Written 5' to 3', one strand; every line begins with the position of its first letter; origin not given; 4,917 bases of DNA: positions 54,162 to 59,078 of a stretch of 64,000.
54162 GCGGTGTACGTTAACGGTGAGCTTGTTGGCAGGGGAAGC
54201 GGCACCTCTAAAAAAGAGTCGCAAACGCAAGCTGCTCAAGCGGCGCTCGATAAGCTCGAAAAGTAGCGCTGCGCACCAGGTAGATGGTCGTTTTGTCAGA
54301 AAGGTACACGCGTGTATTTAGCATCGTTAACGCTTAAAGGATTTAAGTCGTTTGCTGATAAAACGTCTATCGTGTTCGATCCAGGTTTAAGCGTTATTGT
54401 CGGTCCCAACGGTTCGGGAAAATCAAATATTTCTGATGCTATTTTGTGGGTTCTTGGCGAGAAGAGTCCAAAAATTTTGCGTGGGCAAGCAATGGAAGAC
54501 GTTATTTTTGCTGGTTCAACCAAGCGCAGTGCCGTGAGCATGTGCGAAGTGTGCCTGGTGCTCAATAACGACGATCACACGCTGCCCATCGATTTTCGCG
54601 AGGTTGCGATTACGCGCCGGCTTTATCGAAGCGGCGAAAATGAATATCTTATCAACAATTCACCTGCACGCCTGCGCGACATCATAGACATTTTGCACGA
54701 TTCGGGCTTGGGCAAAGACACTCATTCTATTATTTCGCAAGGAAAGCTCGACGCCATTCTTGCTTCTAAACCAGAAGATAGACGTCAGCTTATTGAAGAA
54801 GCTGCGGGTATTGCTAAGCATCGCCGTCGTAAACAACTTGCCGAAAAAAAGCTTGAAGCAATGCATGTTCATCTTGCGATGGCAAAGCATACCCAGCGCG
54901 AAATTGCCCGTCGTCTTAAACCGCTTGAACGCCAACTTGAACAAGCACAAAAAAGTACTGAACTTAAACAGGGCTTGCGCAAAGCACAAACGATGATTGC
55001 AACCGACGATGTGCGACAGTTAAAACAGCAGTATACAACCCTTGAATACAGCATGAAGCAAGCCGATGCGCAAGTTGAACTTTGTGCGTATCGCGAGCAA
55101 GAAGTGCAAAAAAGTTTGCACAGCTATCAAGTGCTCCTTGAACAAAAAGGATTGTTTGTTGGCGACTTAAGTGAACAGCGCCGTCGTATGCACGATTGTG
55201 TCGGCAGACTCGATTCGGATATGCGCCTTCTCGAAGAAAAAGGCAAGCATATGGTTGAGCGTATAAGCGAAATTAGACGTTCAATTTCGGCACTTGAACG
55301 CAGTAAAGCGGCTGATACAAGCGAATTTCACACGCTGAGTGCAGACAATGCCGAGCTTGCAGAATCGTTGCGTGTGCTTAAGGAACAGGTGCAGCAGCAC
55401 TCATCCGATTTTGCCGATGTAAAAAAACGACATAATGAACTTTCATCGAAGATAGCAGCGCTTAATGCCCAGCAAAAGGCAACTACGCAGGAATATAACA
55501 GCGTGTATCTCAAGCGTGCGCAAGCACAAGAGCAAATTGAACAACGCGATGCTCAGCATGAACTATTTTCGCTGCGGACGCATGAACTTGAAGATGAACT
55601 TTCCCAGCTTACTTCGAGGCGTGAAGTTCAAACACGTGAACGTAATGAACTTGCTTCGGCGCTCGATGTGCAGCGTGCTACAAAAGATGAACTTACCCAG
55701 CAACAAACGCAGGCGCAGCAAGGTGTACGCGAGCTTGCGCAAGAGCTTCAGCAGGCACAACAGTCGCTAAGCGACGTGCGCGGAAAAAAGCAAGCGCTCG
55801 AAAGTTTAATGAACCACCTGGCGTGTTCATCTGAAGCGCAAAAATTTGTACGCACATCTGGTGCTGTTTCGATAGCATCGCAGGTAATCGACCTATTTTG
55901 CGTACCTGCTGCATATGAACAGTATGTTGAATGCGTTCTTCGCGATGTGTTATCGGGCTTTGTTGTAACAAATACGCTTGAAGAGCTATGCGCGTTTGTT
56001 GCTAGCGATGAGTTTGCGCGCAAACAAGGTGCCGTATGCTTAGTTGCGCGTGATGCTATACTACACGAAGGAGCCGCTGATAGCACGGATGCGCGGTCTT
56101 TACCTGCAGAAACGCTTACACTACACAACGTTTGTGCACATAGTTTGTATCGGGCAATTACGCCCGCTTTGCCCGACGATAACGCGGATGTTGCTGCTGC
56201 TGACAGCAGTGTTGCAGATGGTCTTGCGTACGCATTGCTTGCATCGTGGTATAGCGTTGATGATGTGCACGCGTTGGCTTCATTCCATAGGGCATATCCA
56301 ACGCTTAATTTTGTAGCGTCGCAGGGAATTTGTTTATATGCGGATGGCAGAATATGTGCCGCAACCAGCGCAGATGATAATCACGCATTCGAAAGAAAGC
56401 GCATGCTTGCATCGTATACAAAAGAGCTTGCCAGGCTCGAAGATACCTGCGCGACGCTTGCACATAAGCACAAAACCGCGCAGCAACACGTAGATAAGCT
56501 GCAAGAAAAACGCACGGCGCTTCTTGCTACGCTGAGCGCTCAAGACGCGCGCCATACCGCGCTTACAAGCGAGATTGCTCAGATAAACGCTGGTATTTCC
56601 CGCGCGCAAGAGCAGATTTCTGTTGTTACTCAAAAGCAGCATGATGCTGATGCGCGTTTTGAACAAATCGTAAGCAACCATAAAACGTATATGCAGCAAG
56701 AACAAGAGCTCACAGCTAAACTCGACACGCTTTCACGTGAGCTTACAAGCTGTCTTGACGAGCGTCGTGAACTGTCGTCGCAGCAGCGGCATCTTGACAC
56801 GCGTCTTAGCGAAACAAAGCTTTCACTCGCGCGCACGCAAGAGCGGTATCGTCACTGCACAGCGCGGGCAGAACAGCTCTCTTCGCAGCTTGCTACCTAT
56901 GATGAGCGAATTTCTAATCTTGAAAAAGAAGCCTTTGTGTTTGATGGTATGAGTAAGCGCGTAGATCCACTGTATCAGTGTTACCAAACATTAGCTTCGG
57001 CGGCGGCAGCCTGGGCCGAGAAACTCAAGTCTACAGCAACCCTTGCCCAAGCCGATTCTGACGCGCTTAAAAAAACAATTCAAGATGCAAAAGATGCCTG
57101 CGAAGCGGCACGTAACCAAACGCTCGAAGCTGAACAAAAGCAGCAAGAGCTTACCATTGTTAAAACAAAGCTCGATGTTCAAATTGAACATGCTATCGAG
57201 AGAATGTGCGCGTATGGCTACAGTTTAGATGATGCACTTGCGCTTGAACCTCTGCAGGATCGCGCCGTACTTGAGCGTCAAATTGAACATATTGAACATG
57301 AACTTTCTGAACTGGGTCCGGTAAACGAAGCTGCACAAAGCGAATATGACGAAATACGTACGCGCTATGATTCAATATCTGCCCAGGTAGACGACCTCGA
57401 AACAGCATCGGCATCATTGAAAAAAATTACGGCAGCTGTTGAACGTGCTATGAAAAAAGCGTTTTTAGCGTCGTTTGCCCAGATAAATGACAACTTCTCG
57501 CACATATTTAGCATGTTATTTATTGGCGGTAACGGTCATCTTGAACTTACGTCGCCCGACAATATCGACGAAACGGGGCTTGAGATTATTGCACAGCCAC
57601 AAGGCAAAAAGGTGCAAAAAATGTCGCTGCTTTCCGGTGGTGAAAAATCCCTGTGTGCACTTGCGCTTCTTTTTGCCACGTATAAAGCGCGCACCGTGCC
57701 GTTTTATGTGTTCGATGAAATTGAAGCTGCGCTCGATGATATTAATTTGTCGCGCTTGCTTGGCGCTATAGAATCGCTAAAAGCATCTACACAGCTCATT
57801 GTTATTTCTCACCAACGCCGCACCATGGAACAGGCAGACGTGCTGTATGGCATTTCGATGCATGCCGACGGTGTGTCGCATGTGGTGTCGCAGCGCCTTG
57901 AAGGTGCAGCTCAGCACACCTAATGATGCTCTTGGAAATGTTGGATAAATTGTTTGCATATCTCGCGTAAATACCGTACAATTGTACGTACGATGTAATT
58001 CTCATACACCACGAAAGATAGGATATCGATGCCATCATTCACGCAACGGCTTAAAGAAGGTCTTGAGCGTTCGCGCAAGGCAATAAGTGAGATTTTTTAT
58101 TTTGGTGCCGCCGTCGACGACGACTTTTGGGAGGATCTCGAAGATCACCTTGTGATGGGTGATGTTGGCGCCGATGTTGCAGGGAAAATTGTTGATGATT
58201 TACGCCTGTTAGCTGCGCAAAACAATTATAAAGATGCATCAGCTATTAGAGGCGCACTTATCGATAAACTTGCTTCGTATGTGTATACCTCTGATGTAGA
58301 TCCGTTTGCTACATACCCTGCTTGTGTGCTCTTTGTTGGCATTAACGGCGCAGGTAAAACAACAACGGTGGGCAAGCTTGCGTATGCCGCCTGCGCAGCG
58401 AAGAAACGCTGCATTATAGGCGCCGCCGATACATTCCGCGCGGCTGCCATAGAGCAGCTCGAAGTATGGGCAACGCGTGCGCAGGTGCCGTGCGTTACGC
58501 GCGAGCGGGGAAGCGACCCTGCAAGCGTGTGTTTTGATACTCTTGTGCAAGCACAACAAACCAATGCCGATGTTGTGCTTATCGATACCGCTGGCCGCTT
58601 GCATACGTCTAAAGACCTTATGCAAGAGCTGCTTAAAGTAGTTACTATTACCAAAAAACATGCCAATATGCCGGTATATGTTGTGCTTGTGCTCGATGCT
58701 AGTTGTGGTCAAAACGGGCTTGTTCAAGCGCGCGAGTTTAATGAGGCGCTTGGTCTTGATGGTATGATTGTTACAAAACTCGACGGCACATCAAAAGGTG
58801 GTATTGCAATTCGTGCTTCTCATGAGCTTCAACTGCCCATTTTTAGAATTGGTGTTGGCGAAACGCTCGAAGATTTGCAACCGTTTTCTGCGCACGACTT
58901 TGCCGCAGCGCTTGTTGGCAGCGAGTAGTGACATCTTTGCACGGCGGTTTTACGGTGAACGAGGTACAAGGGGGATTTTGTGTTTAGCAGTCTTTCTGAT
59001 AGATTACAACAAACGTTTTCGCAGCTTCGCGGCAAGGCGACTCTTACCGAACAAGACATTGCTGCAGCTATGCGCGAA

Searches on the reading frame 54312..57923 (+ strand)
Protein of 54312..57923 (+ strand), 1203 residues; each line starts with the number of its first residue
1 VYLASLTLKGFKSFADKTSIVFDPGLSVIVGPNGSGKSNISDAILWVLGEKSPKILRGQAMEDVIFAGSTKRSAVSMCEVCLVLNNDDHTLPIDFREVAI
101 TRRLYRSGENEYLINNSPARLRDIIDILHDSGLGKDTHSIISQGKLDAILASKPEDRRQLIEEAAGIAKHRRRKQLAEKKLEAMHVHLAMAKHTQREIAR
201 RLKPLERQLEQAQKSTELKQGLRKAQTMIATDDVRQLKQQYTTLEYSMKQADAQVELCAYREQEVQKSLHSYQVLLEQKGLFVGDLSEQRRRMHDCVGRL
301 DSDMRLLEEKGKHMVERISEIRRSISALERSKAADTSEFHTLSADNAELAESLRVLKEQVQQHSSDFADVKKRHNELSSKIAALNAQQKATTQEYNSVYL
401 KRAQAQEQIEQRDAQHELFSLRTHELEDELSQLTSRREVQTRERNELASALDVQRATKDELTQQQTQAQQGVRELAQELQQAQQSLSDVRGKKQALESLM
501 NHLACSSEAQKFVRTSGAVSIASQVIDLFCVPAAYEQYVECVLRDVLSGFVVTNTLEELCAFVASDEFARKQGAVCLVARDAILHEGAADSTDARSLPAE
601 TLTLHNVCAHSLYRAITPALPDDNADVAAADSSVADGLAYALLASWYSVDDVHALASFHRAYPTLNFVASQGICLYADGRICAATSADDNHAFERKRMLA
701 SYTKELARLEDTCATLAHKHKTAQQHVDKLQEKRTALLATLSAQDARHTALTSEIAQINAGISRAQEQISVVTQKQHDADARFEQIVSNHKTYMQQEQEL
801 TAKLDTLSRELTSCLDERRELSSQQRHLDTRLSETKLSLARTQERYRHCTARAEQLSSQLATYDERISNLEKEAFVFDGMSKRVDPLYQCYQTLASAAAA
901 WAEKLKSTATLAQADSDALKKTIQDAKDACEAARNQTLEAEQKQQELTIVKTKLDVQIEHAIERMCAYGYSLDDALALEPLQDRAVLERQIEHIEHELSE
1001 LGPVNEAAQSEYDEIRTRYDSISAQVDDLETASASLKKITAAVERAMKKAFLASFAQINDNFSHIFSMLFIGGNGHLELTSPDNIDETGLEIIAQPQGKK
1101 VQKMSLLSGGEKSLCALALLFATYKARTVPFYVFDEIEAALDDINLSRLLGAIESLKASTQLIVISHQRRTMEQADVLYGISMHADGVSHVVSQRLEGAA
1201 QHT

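Call 78: search_protein_families(library=pfam, proteins=[window:54312-57923:+], max_evalue=0.0001)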
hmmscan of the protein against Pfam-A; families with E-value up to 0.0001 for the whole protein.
window:54312-57923:+ (1203 aa): 5 families
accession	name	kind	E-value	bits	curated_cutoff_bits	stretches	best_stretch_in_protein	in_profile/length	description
PF02463.25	SMC_N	-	1.4e-69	234.3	40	1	2-1189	1-219/220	RecF/RecN/SMC N terminal domain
PF13476.12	AAA_23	-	1.8e-20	74.9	27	1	5-227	1-181/201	AAA domain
PF13304.12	AAA_21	-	5.4e-13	50.1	27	2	1010-1168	170-299/304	AAA domain, putative AbiEii toxin, Type IV TA system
PF13175.12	AAA_15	-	1.7e-12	48.1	32.1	1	1-489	1-256/374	AAA ATPase domain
PF13555.12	AAA_29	-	5.8e-05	23.2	27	0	11-48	9-46/61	P-loop containing region of AAA domain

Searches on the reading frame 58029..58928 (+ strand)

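Call 63: search_protein_families(library=pfam, proteins=[window:58029-58928:+], max_evalue=0.0001)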
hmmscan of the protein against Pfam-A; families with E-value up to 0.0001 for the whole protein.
window:58029-58928:+ (299 aa): 4 families
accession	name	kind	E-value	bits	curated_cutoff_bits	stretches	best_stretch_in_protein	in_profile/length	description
PF00448.28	SRP54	-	4.8e-69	232.4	22.7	1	98-296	2-195/196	SRP54-type protein, GTPase domain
PF02881.24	SRP54_N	-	1.7e-10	41.4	22.4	1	19-81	5-75/75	SRP54-type protein, helical bundle domain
PF13604.12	AAA_30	-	5e-06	26.8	27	1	99-206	20-113/191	AAA domain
PF13401.12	AAA_22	-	8.7e-05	23.3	27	0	97-218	5-120/130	AAA domain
